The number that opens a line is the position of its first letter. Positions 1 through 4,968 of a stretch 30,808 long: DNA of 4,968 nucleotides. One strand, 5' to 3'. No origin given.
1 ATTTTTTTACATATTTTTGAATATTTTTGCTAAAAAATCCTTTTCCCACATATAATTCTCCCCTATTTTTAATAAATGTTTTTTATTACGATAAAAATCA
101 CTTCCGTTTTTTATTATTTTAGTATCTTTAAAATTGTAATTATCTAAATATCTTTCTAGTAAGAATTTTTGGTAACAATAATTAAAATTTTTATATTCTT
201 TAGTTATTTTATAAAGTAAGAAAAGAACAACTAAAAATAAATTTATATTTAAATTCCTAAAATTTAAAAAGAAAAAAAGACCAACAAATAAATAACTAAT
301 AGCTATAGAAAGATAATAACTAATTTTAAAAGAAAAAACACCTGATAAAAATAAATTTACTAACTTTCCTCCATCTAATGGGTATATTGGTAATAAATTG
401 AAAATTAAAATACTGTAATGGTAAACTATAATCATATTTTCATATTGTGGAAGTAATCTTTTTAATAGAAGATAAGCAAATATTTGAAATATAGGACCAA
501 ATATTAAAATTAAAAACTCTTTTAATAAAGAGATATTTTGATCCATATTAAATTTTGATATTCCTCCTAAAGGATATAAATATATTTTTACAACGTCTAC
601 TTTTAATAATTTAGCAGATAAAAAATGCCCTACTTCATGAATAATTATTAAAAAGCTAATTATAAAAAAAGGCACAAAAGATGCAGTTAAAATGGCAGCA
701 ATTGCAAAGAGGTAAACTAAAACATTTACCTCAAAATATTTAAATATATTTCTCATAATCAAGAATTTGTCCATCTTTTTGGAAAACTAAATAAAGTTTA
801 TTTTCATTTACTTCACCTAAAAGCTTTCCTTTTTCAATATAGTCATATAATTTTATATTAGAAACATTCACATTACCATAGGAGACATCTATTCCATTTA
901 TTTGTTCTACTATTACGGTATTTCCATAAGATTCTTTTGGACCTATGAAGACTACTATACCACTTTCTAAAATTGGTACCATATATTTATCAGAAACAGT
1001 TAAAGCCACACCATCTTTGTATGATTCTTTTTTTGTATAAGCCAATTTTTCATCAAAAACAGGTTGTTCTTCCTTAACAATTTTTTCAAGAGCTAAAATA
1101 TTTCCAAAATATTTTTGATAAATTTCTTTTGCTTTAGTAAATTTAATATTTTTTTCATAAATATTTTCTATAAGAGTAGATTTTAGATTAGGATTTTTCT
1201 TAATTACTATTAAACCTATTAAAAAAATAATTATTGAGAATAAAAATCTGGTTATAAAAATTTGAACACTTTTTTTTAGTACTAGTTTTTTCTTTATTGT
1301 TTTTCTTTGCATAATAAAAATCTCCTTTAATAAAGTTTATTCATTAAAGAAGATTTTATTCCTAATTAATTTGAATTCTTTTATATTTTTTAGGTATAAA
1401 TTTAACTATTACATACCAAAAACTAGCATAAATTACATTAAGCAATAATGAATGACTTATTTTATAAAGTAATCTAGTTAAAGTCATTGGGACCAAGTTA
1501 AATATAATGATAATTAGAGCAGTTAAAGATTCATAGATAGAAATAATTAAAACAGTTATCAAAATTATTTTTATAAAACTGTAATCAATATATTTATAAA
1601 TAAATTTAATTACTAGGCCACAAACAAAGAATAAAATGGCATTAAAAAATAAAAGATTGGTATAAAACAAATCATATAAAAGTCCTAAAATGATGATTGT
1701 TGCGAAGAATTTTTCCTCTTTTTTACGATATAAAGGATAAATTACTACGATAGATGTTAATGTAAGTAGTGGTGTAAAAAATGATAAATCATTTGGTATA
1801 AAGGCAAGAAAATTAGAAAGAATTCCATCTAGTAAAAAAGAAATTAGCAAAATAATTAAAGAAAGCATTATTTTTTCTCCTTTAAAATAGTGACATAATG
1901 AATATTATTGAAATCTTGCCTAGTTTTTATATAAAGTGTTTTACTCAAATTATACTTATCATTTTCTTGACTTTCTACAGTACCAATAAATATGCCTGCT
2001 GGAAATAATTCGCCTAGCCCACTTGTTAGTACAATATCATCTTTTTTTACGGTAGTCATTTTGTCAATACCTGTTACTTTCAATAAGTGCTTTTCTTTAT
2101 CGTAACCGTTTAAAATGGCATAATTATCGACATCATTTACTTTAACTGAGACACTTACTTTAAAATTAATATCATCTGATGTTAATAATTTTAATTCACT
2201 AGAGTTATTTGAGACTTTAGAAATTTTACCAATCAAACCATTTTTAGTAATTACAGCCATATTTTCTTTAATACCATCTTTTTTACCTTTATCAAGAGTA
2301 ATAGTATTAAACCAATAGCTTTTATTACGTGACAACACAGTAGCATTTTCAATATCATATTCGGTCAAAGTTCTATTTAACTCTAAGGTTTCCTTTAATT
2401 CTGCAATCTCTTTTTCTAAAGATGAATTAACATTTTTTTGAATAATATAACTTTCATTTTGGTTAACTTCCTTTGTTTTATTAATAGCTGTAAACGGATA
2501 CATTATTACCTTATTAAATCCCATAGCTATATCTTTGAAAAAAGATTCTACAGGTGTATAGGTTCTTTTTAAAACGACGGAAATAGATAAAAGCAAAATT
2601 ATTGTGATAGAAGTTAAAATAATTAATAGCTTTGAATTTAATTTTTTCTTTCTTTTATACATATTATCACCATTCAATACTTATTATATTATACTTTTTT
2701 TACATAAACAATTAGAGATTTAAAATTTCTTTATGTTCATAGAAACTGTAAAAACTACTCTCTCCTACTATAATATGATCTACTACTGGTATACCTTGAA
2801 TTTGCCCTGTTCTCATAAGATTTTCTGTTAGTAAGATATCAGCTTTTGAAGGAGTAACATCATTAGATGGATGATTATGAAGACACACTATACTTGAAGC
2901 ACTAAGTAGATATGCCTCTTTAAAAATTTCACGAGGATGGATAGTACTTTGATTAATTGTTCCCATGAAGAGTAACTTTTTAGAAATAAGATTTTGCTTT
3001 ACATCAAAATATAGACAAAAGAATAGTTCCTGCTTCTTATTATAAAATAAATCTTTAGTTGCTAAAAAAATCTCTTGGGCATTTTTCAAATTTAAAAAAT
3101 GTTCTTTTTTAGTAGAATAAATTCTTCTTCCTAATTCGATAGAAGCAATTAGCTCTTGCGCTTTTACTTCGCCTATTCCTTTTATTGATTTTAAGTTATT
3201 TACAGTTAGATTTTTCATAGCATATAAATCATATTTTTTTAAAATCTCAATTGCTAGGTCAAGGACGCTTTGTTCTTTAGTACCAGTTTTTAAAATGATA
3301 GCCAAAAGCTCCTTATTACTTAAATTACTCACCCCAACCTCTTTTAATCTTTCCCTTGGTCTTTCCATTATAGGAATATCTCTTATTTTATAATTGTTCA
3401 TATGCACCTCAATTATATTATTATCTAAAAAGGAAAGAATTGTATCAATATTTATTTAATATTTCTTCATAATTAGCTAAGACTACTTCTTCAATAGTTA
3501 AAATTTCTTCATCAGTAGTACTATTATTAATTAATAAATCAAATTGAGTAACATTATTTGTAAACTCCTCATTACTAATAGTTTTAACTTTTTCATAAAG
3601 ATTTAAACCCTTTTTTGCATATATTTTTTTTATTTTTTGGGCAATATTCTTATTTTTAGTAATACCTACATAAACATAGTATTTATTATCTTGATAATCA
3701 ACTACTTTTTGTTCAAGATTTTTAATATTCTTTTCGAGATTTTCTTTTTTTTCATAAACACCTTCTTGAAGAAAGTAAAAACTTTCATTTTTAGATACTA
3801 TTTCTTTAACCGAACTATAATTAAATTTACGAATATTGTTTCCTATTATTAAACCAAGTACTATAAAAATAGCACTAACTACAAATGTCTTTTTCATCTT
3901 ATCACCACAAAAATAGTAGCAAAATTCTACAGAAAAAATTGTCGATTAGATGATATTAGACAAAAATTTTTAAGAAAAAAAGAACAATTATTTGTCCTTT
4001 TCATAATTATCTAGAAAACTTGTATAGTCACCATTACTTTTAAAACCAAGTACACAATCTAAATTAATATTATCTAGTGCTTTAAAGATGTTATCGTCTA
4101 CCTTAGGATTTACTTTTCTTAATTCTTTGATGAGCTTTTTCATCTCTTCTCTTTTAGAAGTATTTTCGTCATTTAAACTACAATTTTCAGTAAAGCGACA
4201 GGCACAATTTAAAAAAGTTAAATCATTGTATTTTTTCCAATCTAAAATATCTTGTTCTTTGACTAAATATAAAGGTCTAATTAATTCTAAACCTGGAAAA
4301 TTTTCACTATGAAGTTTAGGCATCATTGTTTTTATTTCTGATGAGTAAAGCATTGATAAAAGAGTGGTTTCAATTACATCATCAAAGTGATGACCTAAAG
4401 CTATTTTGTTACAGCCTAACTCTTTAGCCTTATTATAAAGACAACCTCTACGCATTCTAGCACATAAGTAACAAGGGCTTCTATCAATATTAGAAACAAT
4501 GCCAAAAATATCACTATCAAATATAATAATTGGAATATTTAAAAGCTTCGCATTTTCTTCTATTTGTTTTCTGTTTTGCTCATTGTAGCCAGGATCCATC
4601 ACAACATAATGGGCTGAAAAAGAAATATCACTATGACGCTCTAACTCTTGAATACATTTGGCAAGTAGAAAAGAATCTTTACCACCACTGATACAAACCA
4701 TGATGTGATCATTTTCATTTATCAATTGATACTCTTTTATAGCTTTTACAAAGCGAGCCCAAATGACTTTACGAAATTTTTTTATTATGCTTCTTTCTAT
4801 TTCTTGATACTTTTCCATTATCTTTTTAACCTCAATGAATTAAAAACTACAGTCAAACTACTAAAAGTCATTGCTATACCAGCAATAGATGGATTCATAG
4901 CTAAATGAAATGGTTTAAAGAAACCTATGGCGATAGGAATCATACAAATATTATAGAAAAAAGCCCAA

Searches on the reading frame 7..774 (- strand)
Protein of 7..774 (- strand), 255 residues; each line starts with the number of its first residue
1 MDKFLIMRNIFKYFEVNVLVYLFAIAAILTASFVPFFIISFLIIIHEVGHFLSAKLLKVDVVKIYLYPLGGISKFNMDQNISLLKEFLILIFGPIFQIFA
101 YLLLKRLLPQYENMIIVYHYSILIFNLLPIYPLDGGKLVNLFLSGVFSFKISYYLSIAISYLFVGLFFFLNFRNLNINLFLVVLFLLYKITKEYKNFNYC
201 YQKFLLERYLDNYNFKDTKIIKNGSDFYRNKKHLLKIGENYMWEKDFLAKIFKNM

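Call 48: search_protein_families(library=pfam, proteins=[window:7-774:-], max_evalue=0.0001)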
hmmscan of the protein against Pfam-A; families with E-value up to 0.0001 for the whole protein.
window:7-774:- (255 aa): 1 family
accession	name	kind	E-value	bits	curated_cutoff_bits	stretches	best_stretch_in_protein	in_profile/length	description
PF02163.28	Peptidase_M50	-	1.9e-16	60.5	27.2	2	37-103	4-96/221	Peptidase family M50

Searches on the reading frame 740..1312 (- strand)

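Call 48: search_protein_families(library=pfam, proteins=[window:740-1312:-], max_evalue=0.0001)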
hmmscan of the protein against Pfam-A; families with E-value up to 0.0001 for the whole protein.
window:740-1312:- (190 aa): 1 family
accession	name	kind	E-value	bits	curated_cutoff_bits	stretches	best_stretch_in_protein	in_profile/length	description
PF01551.29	Peptidase_M23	-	1.9e-09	38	28.7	1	99-172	3-76/96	Peptidase family M23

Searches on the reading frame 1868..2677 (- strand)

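Call 48: search_protein_families(library=pfam, proteins=[window:1868-2677:-], max_evalue=0.0001)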
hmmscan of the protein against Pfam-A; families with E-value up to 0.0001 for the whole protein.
window:1868-2677:- (269 aa): 1 family
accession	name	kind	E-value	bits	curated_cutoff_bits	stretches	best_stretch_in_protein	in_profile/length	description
PF04085.20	MreC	-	1.7e-42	145.1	28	1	114-266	1-147/147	Rod shape-determining protein MreC, barrel core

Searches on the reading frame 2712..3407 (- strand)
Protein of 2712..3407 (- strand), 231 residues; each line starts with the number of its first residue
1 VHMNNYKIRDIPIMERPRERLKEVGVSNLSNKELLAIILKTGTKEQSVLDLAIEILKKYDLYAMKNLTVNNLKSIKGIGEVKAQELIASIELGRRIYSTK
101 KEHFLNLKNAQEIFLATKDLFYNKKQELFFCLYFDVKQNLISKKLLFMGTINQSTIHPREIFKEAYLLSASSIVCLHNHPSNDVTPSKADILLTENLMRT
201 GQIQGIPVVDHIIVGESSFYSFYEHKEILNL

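Call 48: search_protein_families(library=pfam, proteins=[window:2712-3407:-], max_evalue=0.0001)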
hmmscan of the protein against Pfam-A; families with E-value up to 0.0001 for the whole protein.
window:2712-3407:- (231 aa): 2 families
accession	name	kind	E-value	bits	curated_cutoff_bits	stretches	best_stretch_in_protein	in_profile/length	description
PF04002.20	RadC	-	6.2e-37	126.7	22.1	1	109-225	3-119/121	RadC-like JAB domain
PF20582.4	UPF0758_N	-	6.1e-25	87.5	27.1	1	8-83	1-76/77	UPF0758 N-terminal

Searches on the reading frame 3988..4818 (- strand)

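Call 48: search_protein_families(library=pfam, proteins=[window:3988-4818:-], max_evalue=0.0001)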
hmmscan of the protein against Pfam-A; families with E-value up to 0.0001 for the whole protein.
window:3988-4818:- (276 aa): 1 family
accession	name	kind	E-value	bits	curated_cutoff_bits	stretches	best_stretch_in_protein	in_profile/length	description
PF01171.26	ATP_bind_3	-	6.2e-17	62.4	27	1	39-203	2-164/182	PP-loop family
